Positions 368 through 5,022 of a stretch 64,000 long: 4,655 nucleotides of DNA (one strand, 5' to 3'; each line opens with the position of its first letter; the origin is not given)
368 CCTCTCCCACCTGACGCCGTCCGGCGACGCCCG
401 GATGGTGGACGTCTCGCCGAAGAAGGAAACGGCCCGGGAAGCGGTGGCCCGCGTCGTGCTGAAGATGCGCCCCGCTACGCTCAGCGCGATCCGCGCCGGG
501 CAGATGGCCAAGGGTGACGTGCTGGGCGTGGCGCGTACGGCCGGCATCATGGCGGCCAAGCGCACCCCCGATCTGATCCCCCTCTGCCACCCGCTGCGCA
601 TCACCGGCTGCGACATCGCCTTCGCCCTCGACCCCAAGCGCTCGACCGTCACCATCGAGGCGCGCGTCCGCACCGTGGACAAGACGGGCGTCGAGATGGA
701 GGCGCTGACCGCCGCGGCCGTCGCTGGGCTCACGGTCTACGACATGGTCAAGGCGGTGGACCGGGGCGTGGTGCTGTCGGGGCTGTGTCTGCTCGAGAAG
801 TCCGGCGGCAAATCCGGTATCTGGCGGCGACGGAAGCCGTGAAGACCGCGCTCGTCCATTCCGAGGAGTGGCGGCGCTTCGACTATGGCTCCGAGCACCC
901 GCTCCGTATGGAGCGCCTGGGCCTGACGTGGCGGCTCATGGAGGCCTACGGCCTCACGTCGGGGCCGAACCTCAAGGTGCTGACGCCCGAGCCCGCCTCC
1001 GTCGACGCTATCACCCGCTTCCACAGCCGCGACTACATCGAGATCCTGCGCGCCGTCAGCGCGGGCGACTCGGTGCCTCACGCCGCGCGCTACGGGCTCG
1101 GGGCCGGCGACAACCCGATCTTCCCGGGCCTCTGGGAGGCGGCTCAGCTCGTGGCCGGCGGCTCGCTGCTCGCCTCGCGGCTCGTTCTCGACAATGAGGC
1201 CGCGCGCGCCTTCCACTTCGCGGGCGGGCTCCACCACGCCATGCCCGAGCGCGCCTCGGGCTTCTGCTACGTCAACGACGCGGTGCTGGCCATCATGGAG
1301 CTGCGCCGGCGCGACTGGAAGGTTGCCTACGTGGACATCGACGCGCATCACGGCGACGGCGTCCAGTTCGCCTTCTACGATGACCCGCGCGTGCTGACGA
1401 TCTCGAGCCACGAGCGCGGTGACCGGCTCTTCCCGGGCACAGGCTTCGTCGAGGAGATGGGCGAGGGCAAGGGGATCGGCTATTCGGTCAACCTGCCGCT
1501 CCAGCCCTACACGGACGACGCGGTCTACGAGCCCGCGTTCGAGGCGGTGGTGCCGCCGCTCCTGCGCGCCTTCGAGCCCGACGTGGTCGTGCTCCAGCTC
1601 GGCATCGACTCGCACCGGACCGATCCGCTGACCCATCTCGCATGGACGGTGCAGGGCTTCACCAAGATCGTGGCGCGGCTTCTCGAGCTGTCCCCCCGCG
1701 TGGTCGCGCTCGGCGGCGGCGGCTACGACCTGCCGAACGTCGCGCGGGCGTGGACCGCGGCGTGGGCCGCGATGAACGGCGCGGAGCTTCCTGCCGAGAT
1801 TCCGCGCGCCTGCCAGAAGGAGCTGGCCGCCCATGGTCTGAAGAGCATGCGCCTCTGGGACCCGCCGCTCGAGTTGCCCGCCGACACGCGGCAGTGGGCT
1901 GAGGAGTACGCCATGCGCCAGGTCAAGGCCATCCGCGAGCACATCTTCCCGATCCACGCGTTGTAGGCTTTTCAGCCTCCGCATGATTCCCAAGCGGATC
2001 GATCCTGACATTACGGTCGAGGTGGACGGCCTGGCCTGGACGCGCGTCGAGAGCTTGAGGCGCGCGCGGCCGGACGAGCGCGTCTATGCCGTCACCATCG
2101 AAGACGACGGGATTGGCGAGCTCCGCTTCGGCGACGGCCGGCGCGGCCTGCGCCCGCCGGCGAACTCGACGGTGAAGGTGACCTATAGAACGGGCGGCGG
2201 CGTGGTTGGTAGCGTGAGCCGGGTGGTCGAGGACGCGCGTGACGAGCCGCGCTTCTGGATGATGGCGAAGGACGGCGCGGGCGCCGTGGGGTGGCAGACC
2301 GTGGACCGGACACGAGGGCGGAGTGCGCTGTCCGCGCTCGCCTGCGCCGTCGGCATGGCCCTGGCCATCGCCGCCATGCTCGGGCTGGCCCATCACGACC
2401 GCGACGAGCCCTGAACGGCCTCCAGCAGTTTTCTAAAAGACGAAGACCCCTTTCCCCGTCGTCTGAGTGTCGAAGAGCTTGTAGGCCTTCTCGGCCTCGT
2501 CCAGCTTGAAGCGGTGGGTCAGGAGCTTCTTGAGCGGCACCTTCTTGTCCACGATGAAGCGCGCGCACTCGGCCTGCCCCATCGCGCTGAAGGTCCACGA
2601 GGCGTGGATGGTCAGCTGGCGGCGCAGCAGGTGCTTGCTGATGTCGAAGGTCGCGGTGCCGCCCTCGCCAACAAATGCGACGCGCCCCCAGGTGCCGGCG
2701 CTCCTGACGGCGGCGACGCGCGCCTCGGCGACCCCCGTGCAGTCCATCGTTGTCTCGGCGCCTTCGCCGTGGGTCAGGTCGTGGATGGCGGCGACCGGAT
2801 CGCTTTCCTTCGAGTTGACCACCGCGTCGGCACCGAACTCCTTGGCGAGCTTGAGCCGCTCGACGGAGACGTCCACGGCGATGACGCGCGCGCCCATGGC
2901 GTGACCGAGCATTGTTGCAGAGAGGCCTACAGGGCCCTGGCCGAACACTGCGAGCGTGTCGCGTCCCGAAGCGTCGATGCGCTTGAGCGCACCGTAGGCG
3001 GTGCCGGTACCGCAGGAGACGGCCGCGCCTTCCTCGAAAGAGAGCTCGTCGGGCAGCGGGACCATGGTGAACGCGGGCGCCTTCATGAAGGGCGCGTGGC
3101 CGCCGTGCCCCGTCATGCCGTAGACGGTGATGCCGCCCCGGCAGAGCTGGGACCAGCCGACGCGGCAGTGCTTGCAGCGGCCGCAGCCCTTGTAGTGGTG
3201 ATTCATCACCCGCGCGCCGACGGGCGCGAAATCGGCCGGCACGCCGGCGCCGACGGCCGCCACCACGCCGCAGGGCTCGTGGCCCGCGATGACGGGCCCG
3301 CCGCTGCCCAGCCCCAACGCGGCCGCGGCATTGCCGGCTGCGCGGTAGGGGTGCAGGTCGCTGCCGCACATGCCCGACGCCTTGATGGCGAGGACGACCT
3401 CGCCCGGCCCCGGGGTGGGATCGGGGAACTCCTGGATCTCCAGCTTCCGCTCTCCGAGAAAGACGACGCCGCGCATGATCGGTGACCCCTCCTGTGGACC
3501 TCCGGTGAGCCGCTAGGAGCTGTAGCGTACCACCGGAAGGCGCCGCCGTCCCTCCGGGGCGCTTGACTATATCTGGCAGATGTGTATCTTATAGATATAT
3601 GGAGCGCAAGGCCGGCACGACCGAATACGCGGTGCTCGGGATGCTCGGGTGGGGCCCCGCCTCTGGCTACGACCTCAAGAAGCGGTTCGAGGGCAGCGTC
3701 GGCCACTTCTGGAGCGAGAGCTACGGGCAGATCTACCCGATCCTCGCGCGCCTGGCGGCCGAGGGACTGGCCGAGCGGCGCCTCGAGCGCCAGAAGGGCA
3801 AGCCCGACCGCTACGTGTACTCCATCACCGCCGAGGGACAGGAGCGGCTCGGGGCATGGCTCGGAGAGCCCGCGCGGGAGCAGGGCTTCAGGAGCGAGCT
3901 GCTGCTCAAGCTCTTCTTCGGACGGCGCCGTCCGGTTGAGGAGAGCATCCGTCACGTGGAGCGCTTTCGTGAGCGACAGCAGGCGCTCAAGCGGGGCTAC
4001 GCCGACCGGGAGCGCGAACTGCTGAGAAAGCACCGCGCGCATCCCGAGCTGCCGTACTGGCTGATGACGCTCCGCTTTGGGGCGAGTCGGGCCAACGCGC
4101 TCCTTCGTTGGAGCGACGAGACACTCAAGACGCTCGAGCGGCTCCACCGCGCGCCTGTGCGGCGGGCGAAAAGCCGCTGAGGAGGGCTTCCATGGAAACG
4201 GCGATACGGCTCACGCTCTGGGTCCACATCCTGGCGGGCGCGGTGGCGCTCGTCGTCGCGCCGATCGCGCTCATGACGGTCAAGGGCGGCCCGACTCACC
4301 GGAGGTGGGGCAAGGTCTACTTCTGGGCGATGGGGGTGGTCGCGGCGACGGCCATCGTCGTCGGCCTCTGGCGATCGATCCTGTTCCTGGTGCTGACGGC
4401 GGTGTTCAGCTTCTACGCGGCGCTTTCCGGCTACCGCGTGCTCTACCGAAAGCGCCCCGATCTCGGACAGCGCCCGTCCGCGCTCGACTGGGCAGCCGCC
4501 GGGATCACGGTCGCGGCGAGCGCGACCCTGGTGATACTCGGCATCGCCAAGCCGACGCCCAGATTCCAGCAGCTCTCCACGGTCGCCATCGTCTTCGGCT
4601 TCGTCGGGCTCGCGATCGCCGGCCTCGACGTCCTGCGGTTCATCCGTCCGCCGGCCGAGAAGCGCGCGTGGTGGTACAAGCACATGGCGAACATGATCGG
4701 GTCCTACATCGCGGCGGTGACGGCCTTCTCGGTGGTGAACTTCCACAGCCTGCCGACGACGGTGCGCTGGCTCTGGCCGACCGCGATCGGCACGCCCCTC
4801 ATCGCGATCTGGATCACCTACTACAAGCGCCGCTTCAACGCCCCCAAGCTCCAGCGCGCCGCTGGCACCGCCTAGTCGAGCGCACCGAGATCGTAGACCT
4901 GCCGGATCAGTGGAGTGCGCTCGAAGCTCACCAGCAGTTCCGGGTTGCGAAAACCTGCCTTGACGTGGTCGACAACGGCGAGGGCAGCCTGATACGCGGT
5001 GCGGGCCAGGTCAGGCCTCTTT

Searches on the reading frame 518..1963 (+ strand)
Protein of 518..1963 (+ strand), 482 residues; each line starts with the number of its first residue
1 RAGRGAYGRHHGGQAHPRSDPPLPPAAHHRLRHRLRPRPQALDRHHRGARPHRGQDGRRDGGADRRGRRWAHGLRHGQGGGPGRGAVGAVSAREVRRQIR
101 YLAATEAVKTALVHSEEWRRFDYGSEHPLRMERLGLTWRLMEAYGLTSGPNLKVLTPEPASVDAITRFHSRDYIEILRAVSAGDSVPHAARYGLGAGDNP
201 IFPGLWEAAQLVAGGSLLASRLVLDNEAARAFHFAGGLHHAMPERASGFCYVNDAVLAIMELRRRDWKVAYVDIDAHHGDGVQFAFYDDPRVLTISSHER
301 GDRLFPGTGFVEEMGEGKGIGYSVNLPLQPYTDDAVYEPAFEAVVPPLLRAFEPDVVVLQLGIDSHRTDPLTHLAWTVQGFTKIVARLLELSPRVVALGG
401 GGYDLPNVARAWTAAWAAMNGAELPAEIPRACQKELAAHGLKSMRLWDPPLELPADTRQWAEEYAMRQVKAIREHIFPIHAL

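Call 52: search_protein_families(library=pfam, proteins=[window:518-1963:+], max_evalue=0.00001)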
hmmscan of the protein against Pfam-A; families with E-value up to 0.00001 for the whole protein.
window:518-1963:+ (482 aa): 1 family
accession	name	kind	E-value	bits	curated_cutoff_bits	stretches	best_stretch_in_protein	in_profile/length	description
PF00850.24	Hist_deacetyl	-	5.8e-88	295.5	27.9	1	127-419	1-298/298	Histone deacetylase domain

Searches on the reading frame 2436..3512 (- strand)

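Call 52: search_protein_families(library=pfam, proteins=[window:2436-3512:-], max_evalue=0.00001)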
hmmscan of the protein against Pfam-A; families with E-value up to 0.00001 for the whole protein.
window:2436-3512:- (359 aa): 3 families
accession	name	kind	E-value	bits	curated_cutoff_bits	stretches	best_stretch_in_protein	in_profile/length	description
PF00107.32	ADH_zinc_N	-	9.2e-27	94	31.8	1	194-313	1-117/129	Zinc-binding dehydrogenase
PF08240.17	ADH_N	-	7.7e-19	68.3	23.5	1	35-155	1-104/104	Alcohol dehydrogenase GroES-like domain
PF16912.11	Glu_dehyd_C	-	2e-08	34.4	34.9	1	184-349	31-203/211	Glucose dehydrogenase C-terminus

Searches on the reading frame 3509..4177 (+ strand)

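Call 52: search_protein_families(library=pfam, proteins=[window:3509-4177:+], max_evalue=0.00001)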
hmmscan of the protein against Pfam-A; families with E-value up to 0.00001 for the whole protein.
window:3509-4177:+ (223 aa): 2 families
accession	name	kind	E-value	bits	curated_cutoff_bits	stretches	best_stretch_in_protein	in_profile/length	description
PF03551.20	PadR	-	3.6e-16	59.3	27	1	42-114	1-73/75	Transcriptional regulator PadR-like family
PF10400.15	Vir_act_alpha_C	-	2.3e-13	51.1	22.4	1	128-210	2-78/78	Virulence activator alpha C-term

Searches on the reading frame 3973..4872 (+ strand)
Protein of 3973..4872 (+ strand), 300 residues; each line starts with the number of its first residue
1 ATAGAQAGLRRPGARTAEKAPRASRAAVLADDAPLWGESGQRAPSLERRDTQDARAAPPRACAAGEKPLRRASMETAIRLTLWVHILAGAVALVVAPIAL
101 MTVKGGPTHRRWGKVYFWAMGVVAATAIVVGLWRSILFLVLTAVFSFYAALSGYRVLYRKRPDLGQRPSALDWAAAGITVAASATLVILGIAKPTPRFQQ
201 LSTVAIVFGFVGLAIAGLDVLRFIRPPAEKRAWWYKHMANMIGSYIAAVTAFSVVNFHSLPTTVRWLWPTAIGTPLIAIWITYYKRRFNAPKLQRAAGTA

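Call 52: search_protein_families(library=pfam, proteins=[window:3973-4872:+], max_evalue=0.00001)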
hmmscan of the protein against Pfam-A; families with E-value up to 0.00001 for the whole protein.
window:3973-4872:+ (300 aa): 1 family
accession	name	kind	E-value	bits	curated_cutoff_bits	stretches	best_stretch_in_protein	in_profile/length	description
PF10067.14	DUF2306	-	2.4e-06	28.2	31.6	1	84-213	3-139/147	Predicted membrane protein (DUF2306)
